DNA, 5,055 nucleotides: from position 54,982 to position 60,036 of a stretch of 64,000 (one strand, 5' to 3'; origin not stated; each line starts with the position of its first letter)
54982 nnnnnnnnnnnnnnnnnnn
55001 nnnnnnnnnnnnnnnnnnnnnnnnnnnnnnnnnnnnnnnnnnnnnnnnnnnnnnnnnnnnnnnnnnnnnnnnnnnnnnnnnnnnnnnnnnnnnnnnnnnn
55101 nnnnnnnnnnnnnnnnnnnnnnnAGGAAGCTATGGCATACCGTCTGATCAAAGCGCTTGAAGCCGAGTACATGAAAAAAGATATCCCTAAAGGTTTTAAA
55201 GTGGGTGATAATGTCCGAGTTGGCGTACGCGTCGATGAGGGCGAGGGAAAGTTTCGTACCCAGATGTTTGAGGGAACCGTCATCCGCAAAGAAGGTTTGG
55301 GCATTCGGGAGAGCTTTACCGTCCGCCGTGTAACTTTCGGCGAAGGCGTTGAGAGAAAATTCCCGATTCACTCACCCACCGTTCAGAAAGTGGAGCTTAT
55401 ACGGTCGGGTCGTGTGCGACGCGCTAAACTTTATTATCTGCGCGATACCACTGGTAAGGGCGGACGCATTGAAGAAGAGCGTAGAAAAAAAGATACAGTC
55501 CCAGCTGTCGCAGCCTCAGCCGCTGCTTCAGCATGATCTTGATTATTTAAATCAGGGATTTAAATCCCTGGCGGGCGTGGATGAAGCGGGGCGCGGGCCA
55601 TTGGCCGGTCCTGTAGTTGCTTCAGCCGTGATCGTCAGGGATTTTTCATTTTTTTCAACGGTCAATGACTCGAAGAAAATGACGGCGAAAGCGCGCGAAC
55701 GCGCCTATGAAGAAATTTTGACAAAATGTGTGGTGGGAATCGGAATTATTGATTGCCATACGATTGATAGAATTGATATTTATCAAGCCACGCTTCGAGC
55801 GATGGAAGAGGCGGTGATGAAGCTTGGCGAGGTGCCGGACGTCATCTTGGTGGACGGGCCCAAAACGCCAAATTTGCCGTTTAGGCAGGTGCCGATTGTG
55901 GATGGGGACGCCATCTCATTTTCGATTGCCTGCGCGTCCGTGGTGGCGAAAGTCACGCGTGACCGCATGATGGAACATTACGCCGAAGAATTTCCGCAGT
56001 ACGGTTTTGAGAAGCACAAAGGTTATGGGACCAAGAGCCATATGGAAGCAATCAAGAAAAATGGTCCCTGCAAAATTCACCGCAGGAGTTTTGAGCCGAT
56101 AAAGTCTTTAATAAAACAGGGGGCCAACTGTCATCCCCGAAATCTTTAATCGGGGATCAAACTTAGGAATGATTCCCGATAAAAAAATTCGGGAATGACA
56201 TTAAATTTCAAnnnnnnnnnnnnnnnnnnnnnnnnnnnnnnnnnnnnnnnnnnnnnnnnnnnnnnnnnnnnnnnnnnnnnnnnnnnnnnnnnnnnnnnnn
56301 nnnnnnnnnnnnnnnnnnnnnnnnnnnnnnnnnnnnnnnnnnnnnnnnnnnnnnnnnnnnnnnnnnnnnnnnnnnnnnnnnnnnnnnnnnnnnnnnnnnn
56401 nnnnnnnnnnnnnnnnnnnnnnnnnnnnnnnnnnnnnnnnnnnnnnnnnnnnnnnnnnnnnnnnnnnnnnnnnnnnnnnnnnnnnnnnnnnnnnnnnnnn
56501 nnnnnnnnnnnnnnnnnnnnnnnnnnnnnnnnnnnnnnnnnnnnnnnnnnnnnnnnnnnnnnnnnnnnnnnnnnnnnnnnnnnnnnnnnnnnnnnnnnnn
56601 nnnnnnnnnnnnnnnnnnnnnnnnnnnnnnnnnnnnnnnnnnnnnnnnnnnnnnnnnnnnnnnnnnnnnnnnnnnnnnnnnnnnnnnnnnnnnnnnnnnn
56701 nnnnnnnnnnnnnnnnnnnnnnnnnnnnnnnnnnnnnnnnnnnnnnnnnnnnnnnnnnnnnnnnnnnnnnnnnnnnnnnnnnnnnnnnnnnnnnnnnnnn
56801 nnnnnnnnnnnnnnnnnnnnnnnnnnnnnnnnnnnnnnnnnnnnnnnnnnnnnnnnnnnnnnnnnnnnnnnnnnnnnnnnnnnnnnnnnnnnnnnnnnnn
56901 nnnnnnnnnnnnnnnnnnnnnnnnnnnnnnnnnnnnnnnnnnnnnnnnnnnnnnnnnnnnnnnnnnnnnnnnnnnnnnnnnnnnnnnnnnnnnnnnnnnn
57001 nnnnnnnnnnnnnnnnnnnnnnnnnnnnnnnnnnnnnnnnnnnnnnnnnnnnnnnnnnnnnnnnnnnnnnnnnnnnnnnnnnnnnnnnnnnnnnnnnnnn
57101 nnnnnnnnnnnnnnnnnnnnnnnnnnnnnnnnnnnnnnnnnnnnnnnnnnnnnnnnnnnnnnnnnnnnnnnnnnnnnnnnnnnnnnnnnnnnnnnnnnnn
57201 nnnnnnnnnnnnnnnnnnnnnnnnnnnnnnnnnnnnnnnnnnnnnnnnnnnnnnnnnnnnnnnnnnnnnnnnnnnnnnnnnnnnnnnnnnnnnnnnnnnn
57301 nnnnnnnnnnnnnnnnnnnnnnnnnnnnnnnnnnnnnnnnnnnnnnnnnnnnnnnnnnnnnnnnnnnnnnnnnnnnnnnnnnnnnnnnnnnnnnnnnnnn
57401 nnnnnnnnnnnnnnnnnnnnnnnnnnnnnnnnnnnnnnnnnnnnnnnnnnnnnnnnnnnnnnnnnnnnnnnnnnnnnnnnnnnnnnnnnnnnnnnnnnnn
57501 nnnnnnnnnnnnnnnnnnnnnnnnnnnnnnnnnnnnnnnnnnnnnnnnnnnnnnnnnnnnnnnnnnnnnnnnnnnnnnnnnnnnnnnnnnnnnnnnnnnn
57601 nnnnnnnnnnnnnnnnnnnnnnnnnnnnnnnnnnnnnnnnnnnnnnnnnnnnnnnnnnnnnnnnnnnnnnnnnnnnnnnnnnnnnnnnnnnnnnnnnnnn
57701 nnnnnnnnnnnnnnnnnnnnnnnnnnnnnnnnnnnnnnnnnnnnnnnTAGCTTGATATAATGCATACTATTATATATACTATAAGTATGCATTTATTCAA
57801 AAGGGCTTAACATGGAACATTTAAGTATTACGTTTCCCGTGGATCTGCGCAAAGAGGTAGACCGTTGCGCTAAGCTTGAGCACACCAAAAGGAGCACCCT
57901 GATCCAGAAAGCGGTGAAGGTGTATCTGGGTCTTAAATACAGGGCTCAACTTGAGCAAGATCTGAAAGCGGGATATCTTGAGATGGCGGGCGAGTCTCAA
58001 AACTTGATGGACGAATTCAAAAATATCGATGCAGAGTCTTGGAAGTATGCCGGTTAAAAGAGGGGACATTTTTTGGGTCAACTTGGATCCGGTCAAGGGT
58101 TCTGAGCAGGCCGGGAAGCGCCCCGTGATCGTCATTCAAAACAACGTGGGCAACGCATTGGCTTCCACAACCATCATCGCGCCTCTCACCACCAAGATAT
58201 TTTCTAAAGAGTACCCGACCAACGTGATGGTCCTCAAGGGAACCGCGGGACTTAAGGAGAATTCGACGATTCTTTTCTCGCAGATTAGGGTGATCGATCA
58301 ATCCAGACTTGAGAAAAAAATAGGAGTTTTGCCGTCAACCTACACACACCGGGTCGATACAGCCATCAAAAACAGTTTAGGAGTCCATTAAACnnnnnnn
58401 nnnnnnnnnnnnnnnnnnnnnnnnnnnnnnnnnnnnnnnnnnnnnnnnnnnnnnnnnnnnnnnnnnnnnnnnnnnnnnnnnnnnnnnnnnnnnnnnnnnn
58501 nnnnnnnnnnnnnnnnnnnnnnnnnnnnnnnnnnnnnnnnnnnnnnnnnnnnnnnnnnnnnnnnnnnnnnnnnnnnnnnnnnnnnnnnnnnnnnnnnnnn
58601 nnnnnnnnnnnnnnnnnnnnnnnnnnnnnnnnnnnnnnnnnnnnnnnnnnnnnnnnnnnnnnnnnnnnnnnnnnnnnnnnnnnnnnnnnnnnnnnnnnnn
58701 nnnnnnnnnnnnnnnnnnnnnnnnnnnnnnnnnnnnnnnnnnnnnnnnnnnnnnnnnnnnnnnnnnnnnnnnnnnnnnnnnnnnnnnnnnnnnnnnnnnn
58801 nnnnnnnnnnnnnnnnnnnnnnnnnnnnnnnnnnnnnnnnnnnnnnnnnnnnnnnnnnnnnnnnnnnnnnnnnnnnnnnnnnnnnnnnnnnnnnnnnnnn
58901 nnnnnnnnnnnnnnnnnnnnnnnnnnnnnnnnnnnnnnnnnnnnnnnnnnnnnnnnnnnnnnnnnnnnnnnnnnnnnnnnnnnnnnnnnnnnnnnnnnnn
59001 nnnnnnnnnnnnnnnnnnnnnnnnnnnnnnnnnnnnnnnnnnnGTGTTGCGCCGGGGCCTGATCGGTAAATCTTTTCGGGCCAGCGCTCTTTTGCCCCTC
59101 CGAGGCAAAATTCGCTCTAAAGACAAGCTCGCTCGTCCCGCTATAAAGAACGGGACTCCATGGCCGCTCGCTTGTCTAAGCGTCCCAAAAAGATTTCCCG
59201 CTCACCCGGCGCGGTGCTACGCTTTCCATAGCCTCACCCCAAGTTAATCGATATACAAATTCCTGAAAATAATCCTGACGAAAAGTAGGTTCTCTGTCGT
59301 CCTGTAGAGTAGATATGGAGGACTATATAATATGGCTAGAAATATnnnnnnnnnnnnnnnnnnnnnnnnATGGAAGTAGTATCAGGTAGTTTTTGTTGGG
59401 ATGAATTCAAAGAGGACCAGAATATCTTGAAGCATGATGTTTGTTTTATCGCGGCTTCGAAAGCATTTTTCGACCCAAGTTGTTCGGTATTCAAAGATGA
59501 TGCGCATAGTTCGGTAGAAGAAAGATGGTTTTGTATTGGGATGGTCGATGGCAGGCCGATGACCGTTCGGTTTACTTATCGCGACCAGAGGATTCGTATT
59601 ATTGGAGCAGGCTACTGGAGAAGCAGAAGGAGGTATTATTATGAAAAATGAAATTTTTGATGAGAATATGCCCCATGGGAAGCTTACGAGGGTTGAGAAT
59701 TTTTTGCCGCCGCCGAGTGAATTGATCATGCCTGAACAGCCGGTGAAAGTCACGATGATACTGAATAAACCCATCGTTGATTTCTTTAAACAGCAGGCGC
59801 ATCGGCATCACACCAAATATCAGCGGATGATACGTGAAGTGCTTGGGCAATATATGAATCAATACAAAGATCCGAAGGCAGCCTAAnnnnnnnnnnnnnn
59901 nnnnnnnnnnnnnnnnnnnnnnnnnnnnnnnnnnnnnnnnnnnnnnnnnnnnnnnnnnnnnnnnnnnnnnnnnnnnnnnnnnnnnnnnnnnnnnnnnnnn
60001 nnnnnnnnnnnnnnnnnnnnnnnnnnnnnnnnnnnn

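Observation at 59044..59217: Three-copy family of ~176-bp palindromic multi-hairpin elements with compensatory base changes (candidate novel MITE or structured RNA)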

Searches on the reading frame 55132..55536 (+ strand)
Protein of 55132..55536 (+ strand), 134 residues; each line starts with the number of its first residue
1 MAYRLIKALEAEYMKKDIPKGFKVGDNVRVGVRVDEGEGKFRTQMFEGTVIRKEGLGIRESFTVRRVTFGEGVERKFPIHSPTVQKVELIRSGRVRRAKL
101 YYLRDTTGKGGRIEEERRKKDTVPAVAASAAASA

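Call 84: search_protein_families(library=pfam, proteins=[window:55132-55536:+], max_evalue=0.01)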
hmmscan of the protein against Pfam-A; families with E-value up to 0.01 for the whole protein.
window:55132-55536:+ (134 aa): 1 family
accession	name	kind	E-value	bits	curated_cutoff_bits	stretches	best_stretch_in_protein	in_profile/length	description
PF01245.26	Ribosomal_L19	-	1.5e-41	141.3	22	1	5-115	2-110/111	Ribosomal protein L19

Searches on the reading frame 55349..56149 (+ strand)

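Call 84: search_protein_families(library=pfam, proteins=[window:55349-56149:+], max_evalue=0.01)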
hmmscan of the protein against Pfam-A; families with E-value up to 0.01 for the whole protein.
window:55349-56149:+ (266 aa): 1 family
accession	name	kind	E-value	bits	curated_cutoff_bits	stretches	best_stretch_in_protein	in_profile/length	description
PF01351.25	RNase_HII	-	7e-37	127.7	25.8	1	75-249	1-197/199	Ribonuclease HII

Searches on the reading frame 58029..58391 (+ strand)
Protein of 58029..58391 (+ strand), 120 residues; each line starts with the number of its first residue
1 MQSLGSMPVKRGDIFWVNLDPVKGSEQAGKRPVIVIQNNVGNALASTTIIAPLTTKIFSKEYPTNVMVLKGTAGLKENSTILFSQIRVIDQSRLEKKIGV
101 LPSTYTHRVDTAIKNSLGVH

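Call 23: search_protein_families(library=pfam, proteins=[window:58029-58391:+], max_evalue=0.01)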
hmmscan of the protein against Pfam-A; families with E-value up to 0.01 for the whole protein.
window:58029-58391:+ (120 aa): 1 family
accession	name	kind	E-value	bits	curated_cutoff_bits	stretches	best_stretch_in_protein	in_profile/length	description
PF02452.23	PemK_toxin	-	1.6e-31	109.2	23.1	1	10-116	1-108/109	PemK-like, MazF-like toxin of type II toxin-antitoxin system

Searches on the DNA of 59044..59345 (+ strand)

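Call 62: search_dna_similar(query=window:59044-59345:+, collection=phages, mode=distant, max_evalue=0.01)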
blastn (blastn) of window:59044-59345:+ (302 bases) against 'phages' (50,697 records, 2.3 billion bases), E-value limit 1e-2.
No match.

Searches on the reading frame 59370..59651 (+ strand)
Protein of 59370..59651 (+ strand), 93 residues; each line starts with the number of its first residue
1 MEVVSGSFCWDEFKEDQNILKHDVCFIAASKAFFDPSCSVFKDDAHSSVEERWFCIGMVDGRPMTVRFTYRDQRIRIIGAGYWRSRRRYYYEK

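Call 23: search_protein_families(library=pfam, proteins=[window:59370-59651:+], max_evalue=0.01)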
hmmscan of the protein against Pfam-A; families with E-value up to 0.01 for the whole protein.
window:59370-59651:+ (93 aa): 1 family
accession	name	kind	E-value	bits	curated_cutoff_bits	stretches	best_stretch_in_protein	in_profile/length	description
PF04365.19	BrnT_toxin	-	1.9e-20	73.4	34.5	1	10-85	1-75/77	Ribonuclease toxin, BrnT, of type II toxin-antitoxin system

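Call 33: find_encoding_contigs(protein=window:59370-59651:+, flank=10000, max_places=10)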
Protein window:59370-59651:+ (93 aa): 2 contigs read that carry it; 2 places shown.
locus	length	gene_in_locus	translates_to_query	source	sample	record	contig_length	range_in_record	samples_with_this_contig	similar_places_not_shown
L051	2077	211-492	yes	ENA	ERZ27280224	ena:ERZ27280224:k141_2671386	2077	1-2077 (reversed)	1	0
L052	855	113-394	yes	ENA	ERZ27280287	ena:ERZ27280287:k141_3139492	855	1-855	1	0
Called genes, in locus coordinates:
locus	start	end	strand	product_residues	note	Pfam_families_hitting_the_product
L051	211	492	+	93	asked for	PF04365:BrnT_toxin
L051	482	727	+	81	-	-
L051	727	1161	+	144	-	-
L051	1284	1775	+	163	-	PF23477:zf_Tbcl_2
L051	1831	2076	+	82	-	?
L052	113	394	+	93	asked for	PF04365:BrnT_toxin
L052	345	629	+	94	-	-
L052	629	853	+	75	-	?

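Call 80: search_protein_families(library=padloc, proteins=[window:59370-59651:+], max_evalue=0.001)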
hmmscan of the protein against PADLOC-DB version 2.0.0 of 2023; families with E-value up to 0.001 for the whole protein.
window:59370-59651:+ (93 aa): 0 families

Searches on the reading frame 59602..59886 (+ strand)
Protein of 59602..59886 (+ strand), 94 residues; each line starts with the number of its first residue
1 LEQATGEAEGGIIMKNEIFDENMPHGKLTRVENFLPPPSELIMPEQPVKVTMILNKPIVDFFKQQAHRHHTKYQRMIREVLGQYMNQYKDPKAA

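Call 23: search_protein_families(library=pfam, proteins=[window:59602-59886:+], max_evalue=0.01)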
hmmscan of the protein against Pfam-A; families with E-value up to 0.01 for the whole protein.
window:59602-59886:+ (94 aa): 2 families
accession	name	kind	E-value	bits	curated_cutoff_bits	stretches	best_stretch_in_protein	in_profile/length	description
PF12441.14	CopG_antitoxin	-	0.008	17.4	28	0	48-82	43-77/79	CopG antitoxin of type II toxin-antitoxin system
PF14384.12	BrnA_antitoxin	-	0.0096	16.7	26.1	0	32-85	18-68/68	BrnA antitoxin of type II toxin-antitoxin system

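Call 80: search_protein_families(library=padloc, proteins=[window:59602-59886:+], max_evalue=0.001)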
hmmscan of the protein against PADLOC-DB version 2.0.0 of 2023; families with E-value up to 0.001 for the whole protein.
window:59602-59886:+ (94 aa): 0 families
